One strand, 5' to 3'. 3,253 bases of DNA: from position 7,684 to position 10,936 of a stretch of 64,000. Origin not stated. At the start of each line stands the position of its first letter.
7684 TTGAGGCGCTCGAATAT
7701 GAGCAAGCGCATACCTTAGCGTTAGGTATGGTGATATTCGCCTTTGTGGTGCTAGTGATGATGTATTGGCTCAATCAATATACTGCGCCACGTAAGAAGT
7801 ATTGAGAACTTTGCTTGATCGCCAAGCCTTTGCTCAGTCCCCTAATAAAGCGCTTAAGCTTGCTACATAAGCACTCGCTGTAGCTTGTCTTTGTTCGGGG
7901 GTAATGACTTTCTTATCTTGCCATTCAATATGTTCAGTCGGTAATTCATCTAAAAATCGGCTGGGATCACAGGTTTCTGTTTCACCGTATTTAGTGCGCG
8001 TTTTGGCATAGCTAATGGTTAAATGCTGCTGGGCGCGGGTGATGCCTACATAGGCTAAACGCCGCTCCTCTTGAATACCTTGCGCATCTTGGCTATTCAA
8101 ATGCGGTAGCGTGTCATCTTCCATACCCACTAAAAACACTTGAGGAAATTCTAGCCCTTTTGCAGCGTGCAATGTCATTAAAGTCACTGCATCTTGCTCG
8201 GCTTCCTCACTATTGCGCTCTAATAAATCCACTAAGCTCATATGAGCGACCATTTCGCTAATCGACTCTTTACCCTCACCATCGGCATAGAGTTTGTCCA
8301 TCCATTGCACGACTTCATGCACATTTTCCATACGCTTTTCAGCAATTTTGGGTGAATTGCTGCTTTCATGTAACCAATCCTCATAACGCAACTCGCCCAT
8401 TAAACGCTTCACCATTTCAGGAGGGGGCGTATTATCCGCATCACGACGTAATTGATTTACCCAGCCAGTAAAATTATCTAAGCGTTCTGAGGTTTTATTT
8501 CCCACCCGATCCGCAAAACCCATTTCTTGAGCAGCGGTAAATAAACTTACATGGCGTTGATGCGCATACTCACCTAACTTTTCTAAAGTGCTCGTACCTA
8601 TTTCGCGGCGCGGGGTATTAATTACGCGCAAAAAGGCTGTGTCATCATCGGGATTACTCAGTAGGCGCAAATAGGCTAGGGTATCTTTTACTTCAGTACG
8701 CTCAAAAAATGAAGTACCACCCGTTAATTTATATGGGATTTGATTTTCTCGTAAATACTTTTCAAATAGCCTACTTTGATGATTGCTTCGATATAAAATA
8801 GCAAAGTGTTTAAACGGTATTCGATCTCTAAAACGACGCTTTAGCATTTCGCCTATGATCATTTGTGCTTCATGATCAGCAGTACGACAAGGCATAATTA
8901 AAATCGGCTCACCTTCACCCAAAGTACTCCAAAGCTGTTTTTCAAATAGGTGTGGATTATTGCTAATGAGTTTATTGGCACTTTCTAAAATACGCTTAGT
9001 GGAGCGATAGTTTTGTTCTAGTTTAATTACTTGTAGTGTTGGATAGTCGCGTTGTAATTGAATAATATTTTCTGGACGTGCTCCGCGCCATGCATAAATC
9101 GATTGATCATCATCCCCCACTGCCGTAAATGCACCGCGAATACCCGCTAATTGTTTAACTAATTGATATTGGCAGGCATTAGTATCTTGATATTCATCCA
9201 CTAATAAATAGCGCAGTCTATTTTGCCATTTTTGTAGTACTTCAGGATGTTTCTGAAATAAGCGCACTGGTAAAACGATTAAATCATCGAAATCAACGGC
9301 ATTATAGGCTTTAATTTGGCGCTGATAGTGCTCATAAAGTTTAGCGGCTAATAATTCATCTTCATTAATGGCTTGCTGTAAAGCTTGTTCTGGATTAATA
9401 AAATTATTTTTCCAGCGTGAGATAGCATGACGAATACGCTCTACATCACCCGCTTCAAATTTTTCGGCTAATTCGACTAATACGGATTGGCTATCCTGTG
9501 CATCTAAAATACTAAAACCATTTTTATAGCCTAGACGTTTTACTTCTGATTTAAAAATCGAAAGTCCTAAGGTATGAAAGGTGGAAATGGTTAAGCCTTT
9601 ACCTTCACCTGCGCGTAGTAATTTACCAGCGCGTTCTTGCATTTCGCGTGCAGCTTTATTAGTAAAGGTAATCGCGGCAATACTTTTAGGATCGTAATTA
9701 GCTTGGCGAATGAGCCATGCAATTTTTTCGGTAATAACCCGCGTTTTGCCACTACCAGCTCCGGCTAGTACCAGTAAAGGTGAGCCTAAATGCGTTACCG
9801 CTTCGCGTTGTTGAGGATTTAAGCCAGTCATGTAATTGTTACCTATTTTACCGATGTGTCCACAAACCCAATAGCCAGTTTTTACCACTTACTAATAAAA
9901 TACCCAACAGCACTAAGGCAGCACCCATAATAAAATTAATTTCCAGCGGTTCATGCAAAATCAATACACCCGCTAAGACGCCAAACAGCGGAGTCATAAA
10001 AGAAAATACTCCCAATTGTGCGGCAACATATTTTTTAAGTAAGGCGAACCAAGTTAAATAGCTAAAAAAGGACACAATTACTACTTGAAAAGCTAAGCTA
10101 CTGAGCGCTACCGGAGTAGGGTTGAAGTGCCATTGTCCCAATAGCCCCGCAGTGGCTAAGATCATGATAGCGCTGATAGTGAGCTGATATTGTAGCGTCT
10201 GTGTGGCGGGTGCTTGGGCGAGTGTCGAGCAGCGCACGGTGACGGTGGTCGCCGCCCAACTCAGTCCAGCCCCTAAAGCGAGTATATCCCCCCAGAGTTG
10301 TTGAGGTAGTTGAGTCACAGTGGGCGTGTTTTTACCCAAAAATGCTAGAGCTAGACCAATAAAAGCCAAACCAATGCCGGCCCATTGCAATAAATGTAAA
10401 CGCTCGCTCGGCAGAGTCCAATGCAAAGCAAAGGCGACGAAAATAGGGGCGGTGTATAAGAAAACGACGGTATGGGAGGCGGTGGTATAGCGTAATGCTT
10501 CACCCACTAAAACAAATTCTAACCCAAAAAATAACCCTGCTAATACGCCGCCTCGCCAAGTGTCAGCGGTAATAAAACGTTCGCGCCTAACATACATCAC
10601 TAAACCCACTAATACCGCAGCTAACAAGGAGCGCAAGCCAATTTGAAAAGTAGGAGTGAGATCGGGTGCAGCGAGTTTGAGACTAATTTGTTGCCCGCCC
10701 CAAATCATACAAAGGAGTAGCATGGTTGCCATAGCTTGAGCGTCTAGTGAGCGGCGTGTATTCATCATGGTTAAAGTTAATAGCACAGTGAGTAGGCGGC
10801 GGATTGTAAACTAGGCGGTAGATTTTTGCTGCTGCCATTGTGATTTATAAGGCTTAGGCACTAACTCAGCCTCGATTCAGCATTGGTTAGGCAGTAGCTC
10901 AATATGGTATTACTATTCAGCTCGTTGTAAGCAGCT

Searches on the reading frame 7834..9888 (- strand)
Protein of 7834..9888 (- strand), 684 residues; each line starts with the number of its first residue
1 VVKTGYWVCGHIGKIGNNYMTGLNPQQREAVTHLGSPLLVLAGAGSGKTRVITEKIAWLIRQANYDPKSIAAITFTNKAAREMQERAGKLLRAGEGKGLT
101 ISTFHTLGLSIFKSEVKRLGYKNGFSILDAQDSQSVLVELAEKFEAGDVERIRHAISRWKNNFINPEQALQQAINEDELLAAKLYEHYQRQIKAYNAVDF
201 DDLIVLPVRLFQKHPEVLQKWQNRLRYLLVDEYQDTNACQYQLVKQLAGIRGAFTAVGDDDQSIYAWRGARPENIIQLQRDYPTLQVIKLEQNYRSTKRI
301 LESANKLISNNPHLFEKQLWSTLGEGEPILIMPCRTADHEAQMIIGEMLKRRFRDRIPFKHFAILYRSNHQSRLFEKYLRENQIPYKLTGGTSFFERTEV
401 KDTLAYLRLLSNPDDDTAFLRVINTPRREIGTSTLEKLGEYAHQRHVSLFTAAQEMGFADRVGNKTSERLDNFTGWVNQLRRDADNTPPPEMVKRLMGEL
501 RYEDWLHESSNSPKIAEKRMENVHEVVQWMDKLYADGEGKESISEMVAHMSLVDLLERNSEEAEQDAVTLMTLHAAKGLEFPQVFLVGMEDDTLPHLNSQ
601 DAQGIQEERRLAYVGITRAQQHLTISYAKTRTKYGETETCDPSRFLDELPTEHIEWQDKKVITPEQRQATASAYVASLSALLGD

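Call 21: search_protein_families(library=pfam, proteins=[window:7834-9888:-], max_evalue=0.001)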
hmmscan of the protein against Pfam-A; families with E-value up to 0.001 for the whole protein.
window:7834-9888:- (684 aa): 7 families
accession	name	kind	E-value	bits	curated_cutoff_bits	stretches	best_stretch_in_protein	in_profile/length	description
PF00580.27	UvrD-helicase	-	5e-91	305.6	23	1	23-283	1-271/271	UvrD/REP helicase N-terminal domain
PF13361.12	UvrD_C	-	2.3e-77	261.2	25.6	1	288-629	1-349/350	UvrD-like helicase C-terminal domain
PF13245.12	AAA_19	-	8.3e-25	87.9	25.1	1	27-266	1-132/134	AAA domain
PF13538.12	UvrD_C_2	-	9.9e-09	35.4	27.4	1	568-625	2-51/52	UvrD-like helicase C-terminal domain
PF01443.25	Viral_helicase1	-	9.3e-08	32.6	21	0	557-625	166-226/228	Viral superfamily 1 RNA helicase core domain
PF13604.12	AAA_30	-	5.7e-07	29.9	27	1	23-88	2-67/191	AAA domain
PF13087.12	AAA_12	-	1.5e-05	25.1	27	0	519-625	88-190/195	AAA domain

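Call 80: search_protein_families(library=padloc, proteins=[window:7834-9888:-], max_evalue=0.001)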
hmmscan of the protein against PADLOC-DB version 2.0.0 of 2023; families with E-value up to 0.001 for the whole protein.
window:7834-9888:- (684 aa): 54 families (the best 25 are shown)
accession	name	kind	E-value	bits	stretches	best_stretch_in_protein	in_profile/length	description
PDLC03802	RTasHel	-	3e-109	364.7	2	22-436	5-385/675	DRT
PDLC00114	GajB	-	2.5e-102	341.5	1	20-649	5-629/635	UrvD helicase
PDLC00132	GajB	-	2.1e-97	325.3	1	22-649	3-623/625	UrvD helicase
PDLC00117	GajB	-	2.1e-89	298.7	1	24-653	17-600/604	UrvD helicase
PDLC00130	GajB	-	8.4e-62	207.2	2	20-317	1-299/589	UrvD helicase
PDLC00127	GajB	-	5.2e-61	204.9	2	21-303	7-284/594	UrvD helicase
PDLC00103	GajB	-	1.6e-55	187.2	1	23-636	17-585/612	UrvD helicase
PDLC00121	GajB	-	3.3e-54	182.4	2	24-389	7-363/565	UrvD helicase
PDLC00123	GajB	-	5.4e-53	178.4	3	196-387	148-333/540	UrvD helicase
PDLC00107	GajB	-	2.4e-47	159.9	2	29-386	22-373/587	UrvD helicase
PDLC00119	GajB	-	7.2e-44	148.7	2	36-332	16-320/565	UrvD helicase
PDLC00122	GajB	-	2.7e-42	143.3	3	222-397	160-323/502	UrvD helicase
PDLC00104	GajB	-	4.3e-42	142.6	1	26-628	6-564/574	UrvD helicase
PDLC00129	GajB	-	2e-39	133.7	2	34-402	24-391/594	UrvD helicase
PDLC00108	GajB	-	3.8e-37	126.3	2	175-308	10-142/445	UrvD helicase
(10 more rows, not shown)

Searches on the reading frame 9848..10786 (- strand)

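Call 21: search_protein_families(library=pfam, proteins=[window:9848-10786:-], max_evalue=0.001)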
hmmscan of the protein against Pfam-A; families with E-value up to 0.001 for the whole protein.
window:9848-10786:- (312 aa): 1 family
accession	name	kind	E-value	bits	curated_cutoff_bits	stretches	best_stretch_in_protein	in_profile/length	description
PF00892.27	EamA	-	7.2e-33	114.2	28.2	2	164-300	1-134/135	EamA-like transporter family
